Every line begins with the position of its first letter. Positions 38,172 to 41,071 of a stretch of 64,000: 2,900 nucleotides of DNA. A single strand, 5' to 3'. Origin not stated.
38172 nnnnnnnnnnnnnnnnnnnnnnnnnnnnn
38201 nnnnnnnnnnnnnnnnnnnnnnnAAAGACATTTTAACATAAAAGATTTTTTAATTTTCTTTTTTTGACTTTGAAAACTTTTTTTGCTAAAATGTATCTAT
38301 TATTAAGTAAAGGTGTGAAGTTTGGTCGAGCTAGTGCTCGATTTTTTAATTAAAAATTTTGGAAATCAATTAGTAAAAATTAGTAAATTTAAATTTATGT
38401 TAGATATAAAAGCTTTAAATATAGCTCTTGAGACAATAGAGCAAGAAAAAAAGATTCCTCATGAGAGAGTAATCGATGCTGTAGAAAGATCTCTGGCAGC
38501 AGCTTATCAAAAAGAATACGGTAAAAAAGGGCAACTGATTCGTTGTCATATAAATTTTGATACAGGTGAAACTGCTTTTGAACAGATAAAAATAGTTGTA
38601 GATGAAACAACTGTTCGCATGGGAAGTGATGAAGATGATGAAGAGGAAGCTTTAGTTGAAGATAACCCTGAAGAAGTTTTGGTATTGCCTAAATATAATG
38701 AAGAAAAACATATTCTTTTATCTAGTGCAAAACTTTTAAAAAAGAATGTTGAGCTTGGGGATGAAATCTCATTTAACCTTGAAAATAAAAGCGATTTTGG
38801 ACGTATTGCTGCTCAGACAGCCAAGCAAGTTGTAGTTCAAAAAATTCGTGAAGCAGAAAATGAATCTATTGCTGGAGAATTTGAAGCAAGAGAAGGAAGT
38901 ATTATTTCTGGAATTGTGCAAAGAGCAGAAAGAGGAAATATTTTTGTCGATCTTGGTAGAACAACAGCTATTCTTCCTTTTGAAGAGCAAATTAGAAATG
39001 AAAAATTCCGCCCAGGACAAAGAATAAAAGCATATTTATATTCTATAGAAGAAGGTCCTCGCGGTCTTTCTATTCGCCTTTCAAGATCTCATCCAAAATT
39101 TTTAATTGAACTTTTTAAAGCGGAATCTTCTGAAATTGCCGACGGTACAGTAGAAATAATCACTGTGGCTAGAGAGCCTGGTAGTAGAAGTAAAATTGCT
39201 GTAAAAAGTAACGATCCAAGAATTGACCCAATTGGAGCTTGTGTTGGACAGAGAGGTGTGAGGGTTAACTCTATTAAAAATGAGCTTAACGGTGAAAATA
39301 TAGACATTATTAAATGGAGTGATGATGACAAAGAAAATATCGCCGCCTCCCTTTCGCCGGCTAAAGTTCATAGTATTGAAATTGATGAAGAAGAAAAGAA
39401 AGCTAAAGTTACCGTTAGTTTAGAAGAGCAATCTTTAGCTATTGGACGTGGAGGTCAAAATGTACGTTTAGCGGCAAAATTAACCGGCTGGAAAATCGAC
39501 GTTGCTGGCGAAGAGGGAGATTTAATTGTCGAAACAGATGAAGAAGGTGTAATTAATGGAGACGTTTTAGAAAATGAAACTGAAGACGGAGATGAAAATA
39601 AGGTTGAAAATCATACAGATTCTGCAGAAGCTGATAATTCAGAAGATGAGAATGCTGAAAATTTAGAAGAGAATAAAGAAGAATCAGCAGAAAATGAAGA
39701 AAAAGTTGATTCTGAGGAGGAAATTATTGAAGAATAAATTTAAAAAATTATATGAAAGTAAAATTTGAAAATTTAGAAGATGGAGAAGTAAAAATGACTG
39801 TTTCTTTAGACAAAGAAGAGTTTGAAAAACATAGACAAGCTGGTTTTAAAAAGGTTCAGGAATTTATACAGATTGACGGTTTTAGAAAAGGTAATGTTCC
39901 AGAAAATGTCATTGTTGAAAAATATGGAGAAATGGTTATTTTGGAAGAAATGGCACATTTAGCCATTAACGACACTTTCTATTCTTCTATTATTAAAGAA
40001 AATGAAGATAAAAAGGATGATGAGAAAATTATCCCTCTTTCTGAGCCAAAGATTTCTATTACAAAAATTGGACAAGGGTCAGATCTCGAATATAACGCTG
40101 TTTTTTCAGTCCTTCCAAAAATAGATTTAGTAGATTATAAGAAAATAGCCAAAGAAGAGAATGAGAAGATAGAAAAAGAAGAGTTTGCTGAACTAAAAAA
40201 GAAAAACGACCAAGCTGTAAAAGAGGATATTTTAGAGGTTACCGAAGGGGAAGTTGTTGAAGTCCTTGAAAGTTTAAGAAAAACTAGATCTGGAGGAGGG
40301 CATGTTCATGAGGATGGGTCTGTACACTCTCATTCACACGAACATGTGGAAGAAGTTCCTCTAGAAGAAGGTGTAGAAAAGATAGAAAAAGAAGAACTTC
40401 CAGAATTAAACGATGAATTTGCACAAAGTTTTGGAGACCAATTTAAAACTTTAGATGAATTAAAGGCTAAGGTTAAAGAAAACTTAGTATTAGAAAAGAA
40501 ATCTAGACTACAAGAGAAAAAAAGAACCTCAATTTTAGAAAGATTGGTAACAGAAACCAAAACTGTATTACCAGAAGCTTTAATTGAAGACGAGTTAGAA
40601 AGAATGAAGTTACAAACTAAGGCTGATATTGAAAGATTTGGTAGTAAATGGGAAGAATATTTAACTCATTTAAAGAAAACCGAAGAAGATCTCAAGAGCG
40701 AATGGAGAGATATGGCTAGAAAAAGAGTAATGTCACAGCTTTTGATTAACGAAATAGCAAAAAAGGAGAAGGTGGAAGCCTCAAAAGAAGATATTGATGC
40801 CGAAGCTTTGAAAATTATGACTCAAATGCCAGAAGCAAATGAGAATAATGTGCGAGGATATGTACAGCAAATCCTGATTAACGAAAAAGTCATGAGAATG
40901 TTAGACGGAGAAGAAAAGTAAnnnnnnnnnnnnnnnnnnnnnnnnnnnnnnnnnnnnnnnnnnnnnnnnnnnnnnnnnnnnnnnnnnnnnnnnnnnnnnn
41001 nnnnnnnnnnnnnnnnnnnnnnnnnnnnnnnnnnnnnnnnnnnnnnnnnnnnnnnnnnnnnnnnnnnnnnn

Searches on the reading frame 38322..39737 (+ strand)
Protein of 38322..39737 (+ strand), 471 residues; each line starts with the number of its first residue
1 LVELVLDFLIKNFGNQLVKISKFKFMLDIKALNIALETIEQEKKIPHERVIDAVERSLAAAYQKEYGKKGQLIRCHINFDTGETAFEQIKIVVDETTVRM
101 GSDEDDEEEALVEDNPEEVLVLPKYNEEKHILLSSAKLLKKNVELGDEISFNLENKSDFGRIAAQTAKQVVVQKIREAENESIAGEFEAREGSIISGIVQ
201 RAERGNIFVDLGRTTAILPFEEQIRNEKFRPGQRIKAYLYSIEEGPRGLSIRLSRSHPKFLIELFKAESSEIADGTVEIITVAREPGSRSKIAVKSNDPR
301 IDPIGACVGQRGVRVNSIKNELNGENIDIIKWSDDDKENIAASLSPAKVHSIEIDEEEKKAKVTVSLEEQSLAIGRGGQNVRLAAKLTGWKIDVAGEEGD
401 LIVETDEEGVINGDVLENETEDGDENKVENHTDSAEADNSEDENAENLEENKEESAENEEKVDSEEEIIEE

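Call 22: search_protein_families(library=pfam, proteins=[window:38322-39737:+], max_evalue=0.001)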
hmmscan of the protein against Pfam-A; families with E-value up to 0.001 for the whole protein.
window:38322-39737:+ (471 aa): 5 families
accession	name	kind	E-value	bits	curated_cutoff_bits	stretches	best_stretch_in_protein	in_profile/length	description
PF08529.16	NusA_N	-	4.3e-28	98.4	23.8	1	35-181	5-119/119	NusA N-terminal domain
PF13184.12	KH_5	-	8.3e-28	96.8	27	1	286-354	1-69/69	NusA-like KH domain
PF00575.29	S1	-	4.3e-07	30.7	22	1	189-248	2-68/74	S1 RNA binding domain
PF23095.1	KH_NusA_C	-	0.0002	21.8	34.2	0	363-394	3-34/59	Transcription termination/antitermination protein NusA, KH domain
PF00013.35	KH_1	-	0.00072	19.7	21.5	0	371-413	12-52/66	KH domain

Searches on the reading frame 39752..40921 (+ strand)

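Call 22: search_protein_families(library=pfam, proteins=[window:39752-40921:+], max_evalue=0.001)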
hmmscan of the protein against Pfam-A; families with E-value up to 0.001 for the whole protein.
window:39752-40921:+ (389 aa): 2 families
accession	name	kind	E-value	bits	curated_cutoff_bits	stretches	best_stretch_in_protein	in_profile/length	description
PF05698.19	Trigger_C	-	1.6e-25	90.5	22.7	1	233-375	1-151/162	Bacterial trigger factor protein (TF) C-terminus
PF05697.18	Trigger_N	-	4.1e-25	89.2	22.2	1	1-146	1-138/144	Bacterial trigger factor protein (TF)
